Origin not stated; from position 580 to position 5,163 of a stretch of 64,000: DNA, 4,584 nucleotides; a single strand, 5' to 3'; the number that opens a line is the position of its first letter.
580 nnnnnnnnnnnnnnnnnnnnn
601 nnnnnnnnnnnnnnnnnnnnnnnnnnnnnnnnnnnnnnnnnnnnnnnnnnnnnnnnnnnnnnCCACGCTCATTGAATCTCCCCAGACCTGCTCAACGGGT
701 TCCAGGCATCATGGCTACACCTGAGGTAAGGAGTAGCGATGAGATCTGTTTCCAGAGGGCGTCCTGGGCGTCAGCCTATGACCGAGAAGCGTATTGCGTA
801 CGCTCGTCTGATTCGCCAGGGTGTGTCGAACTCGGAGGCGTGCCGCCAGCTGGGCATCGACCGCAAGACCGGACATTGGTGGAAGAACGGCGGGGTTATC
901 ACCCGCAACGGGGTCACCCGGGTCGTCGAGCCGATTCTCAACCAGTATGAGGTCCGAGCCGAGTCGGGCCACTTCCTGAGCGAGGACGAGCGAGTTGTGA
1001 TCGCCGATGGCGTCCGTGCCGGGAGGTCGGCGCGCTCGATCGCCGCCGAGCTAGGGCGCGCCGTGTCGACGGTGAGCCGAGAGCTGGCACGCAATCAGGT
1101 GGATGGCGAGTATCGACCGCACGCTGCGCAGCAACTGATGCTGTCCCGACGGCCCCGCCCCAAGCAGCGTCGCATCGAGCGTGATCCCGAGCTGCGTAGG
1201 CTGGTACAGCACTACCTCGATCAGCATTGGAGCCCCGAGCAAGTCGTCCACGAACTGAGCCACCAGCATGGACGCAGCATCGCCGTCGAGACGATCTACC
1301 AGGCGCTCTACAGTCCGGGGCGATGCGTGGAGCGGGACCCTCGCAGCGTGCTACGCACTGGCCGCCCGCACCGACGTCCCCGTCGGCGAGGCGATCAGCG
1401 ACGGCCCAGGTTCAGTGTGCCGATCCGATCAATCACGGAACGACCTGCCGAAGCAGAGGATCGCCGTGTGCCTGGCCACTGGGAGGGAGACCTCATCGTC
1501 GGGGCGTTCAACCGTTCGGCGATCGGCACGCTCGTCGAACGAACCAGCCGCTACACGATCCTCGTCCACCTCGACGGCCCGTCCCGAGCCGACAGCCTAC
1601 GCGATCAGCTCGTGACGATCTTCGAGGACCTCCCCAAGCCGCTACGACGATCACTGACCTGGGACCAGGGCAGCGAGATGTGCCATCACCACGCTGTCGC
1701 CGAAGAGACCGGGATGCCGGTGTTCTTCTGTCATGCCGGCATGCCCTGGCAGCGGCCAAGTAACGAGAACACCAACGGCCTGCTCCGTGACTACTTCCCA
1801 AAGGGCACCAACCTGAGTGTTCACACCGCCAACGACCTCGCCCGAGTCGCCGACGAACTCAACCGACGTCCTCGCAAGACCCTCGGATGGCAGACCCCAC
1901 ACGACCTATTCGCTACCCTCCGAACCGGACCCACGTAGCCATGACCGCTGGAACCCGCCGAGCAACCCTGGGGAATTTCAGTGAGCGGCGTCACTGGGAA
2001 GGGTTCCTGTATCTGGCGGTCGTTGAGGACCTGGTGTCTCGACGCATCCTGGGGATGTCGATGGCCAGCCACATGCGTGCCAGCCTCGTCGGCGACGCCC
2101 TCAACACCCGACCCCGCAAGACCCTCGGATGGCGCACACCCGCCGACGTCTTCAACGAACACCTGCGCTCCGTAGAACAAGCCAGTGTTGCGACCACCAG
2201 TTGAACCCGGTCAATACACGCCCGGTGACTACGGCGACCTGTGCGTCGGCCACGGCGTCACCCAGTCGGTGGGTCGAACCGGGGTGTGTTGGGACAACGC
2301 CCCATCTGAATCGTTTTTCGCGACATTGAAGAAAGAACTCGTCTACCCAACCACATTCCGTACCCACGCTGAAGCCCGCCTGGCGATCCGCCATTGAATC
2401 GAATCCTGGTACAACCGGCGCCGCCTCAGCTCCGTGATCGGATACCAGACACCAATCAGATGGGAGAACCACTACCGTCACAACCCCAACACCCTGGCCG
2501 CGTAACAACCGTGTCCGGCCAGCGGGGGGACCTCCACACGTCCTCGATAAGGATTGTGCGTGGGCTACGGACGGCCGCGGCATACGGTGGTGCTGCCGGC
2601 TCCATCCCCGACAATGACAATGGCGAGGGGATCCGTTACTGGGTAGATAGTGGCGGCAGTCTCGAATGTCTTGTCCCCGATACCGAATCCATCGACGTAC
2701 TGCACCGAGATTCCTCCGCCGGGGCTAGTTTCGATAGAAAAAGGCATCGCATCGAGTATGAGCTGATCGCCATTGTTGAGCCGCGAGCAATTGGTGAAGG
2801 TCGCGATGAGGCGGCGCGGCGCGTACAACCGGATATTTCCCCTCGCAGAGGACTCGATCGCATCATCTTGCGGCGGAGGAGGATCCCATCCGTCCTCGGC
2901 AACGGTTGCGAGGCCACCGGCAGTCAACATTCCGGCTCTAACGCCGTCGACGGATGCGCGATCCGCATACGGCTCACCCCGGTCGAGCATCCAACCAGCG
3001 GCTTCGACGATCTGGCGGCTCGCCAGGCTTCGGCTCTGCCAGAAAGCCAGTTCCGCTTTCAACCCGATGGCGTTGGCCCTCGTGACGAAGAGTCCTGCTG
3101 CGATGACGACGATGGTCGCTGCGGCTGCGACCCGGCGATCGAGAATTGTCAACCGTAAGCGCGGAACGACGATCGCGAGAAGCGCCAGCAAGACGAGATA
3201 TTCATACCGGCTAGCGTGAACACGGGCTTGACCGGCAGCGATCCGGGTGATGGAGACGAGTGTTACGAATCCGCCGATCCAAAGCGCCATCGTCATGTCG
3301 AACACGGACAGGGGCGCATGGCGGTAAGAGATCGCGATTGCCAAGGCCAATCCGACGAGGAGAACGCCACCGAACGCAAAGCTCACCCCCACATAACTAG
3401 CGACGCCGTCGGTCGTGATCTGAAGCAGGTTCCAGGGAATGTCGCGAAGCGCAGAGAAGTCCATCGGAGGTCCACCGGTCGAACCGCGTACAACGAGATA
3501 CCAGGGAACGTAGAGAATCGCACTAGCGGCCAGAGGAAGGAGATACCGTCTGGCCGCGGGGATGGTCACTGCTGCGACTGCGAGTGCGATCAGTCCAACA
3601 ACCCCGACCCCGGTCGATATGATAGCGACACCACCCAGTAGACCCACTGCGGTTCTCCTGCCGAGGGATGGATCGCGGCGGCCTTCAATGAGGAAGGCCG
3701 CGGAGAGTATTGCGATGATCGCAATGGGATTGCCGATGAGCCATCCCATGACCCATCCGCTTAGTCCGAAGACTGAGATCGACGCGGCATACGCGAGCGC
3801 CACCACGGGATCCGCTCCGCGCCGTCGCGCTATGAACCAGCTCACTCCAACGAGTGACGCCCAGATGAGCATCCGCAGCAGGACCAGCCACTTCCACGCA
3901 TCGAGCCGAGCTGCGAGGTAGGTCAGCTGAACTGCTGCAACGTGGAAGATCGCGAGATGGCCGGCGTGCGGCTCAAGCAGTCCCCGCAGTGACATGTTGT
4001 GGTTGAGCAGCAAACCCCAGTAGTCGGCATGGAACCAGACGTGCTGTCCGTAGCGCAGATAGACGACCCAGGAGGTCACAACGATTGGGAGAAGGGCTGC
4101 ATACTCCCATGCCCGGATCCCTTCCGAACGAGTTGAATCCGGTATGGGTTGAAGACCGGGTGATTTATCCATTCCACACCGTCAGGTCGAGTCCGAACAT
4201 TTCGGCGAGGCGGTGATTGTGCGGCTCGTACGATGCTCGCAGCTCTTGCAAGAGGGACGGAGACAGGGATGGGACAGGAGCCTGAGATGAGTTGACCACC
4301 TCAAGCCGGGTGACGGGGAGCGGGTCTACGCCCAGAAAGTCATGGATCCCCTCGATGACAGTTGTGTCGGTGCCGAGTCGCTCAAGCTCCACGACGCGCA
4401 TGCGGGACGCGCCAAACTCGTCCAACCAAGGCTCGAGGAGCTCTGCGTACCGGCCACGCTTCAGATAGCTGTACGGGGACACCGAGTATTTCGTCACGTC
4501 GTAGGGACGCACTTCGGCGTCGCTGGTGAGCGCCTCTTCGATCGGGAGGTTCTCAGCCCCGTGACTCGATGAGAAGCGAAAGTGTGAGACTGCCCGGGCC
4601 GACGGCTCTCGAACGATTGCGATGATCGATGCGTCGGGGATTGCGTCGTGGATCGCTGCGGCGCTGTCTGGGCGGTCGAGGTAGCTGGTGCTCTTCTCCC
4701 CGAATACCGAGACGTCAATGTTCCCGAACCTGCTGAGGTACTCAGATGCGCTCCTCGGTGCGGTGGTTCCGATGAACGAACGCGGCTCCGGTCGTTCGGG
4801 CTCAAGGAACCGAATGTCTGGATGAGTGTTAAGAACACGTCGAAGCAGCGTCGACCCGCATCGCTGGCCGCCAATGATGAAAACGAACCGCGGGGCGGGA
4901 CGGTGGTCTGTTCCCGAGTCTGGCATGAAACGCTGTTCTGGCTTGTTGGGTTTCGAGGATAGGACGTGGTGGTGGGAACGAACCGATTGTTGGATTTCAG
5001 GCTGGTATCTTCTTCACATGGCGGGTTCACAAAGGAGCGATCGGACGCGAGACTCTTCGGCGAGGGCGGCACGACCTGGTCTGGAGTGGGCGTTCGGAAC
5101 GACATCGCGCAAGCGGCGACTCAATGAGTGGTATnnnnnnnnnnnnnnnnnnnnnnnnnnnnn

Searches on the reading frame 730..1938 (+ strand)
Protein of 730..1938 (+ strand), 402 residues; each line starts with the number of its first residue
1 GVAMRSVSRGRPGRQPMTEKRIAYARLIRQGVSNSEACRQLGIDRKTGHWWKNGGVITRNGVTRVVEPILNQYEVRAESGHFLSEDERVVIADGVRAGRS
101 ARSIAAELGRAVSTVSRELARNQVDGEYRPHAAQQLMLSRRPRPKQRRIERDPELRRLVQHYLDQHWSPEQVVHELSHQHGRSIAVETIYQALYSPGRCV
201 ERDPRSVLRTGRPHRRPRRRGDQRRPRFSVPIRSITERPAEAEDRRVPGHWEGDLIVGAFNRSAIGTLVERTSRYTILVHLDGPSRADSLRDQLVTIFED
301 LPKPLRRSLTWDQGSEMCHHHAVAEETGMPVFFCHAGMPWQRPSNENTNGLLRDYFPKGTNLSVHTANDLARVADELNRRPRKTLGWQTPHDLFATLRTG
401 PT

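Call 16: search_protein_families(library=pfam, proteins=[window:730-1938:+], max_evalue=0.001)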
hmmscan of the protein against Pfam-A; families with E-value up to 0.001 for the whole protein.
window:730-1938:+ (402 aa): 5 families
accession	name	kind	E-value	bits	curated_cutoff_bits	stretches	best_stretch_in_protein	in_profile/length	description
PF13936.12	HTH_38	-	1.7e-14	53.7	27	1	79-122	1-44/44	Helix-turn-helix domain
PF00665.32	rve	-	2.4e-11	44.2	32.6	1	245-339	2-102/102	Integrase core domain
PF13384.12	HTH_23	-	1.8e-09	37.6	24.6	1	84-127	3-46/50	Homeodomain-like domain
PF13565.12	HTH_32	-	3.6e-06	27.9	33.7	1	114-193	1-73/73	Homeodomain-like domain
PF13518.12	HTH_28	-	1.8e-05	25.1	25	0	25-47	6-28/52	Helix-turn-helix domain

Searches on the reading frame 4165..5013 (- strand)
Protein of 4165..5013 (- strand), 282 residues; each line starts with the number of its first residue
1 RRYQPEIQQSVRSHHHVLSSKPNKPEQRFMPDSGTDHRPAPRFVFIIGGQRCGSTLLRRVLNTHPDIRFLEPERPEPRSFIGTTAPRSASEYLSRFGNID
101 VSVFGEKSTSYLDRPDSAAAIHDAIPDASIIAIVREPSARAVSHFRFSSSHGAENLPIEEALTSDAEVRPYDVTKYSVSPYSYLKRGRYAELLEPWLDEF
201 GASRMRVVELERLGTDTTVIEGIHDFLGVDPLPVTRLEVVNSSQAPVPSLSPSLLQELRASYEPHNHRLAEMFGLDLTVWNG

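Call 16: search_protein_families(library=pfam, proteins=[window:4165-5013:-], max_evalue=0.001)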
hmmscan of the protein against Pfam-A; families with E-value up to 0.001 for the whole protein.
window:4165-5013:- (282 aa): 2 families
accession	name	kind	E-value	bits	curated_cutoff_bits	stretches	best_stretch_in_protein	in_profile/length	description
PF13469.12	Sulfotransfer_3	-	2.8e-13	51.1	27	2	44-77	2-36/216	Sulfotransferase family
PF00685.33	Sulfotransfer_1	-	6.9e-08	32.6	22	1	44-230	4-182/255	Sulfotransferase domain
